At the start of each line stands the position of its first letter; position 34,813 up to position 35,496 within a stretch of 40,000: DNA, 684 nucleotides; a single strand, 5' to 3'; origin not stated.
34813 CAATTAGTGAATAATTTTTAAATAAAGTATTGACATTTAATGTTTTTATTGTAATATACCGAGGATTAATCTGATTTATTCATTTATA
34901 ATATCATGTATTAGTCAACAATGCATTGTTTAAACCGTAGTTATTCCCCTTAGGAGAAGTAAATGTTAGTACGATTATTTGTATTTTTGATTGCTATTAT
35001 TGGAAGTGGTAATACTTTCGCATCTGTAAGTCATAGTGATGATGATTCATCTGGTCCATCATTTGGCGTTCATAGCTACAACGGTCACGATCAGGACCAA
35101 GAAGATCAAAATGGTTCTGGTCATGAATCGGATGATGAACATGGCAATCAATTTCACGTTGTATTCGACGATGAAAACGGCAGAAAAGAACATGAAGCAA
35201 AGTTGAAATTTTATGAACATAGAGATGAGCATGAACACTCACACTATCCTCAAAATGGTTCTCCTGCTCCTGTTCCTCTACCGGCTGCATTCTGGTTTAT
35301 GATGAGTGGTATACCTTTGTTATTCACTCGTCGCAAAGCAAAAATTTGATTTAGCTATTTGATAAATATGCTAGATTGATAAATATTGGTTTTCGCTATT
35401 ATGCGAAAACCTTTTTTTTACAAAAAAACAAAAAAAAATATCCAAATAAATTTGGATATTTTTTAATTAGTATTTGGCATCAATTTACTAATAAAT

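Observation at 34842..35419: His-rich PEP/VPLPA-CTERM protein whose likely ancestral TGA stop is now read as glycine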

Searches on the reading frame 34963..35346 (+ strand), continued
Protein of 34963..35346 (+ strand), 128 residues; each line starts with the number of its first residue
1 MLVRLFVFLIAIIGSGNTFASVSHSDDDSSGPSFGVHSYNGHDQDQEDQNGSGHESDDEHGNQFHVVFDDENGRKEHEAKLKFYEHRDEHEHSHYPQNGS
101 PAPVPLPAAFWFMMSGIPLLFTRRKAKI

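Call 74: search_protein_families(library=ncbifam, proteins=[P0007, P0008, P0009, P0010], max_evalue=0.01)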
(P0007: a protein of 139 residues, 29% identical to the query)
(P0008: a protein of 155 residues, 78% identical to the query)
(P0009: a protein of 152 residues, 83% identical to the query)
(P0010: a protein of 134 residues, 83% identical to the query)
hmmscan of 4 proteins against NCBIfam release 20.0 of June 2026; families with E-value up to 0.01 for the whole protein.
P0007 (139 aa): 3 families
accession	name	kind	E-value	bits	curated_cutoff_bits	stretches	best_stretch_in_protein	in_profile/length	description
NF033554.9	floc_PepA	equivalog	0.00026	20.9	80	1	112-137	235-260/261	flocculation-associated PEP-CTERM protein PepA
NF041927.1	Xrt_dep_XDP1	equivalog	0.00059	19.9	125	1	102-137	212-242/242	exosortase-dependent surface protein XDP1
TIGR03370.1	VPLPA-CTERM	domain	0.0015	18.4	25.35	1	114-134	1-21/25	VPLPA-CTERM sorting domain-containing protein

P0008 (155 aa): 5 families
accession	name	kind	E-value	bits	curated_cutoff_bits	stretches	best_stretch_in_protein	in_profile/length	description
NF033554.9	floc_PepA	equivalog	3.3e-08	33.7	80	1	91-154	197-260/261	flocculation-associated PEP-CTERM protein PepA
TIGR03370.1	VPLPA-CTERM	domain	0.00037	20.4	25.35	1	131-147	1-17/25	VPLPA-CTERM sorting domain-containing protein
NF038125.1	PEP_CTERM_THxN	subfamily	0.0016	18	85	1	129-153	218-245/246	THxN family PEP-CTERM protein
NF041538.1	PEP_EDSA_1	subfamily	0.0037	17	100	1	127-153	279-306/307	EDSAP-1 family PEP-CTERM protein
NF041927.1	Xrt_dep_XDP1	equivalog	0.0056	16.7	125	0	126-153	215-241/242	exosortase-dependent surface protein XDP1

P0009 (152 aa): 6 families
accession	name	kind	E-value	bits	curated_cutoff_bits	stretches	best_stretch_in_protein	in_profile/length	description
NF033554.9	floc_PepA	equivalog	1.2e-08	35.1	80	1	126-151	235-260/261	flocculation-associated PEP-CTERM protein PepA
NF041927.1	Xrt_dep_XDP1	equivalog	3.3e-05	24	125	1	96-151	193-242/242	exosortase-dependent surface protein XDP1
NF041538.1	PEP_EDSA_1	subfamily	0.00021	21.1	100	1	124-151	279-307/307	EDSAP-1 family PEP-CTERM protein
NF038125.1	PEP_CTERM_THxN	subfamily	0.00069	19.3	85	1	126-151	218-246/246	THxN family PEP-CTERM protein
NF038119.1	PEP_CTERM_MHFG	equivalog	0.0015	18.9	100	1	34-150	139-258/260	MHFG family PEP-CTERM protein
TIGR03370.1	VPLPA-CTERM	domain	0.0018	18.3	25.35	1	128-149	1-22/25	VPLPA-CTERM sorting domain-containing protein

P0010 (134 aa): 6 families
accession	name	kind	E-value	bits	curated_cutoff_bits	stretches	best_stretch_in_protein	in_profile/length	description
NF033554.9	floc_PepA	equivalog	4.4e-06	26.7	80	1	110-133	236-259/261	flocculation-associated PEP-CTERM protein PepA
NF041538.1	PEP_EDSA_1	subfamily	0.00014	21.7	100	1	105-133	277-306/307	EDSAP-1 family PEP-CTERM protein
NF041927.1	Xrt_dep_XDP1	equivalog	0.00016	21.7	125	1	104-133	213-241/242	exosortase-dependent surface protein XDP1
TIGR03370.1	VPLPA-CTERM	domain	0.0002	21.3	25.35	1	111-133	1-23/25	VPLPA-CTERM sorting domain-containing protein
NF038125.1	PEP_CTERM_THxN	subfamily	0.0015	18.2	85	1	108-133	222-245/246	THxN family PEP-CTERM protein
NF039170.1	SdrH_fam_CTERM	subfamily_domain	0.0017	18.4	50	1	23-108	38-120/163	SdrH family protein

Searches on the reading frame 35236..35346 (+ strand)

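Call 6: search_protein_families(library=ncbifam, proteins=[window:35236-35346:+], max_evalue=10)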
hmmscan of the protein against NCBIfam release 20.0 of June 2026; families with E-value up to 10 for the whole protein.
seq(37 aa): 2 families
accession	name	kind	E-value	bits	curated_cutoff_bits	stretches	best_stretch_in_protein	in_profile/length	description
TIGR03370.1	VPLPA-CTERM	domain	0.0012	18.8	25.35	1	13-26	1-14/25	VPLPA-CTERM sorting domain-containing protein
NF041927.1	Xrt_dep_XDP1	equivalog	0.1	12.6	125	1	6-34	212-241/242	exosortase-dependent surface protein XDP1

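Call 7: search_protein_families(library=pfam, proteins=[window:35236-35346:+], max_evalue=10)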
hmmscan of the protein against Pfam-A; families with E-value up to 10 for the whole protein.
seq(37 aa): 0 families
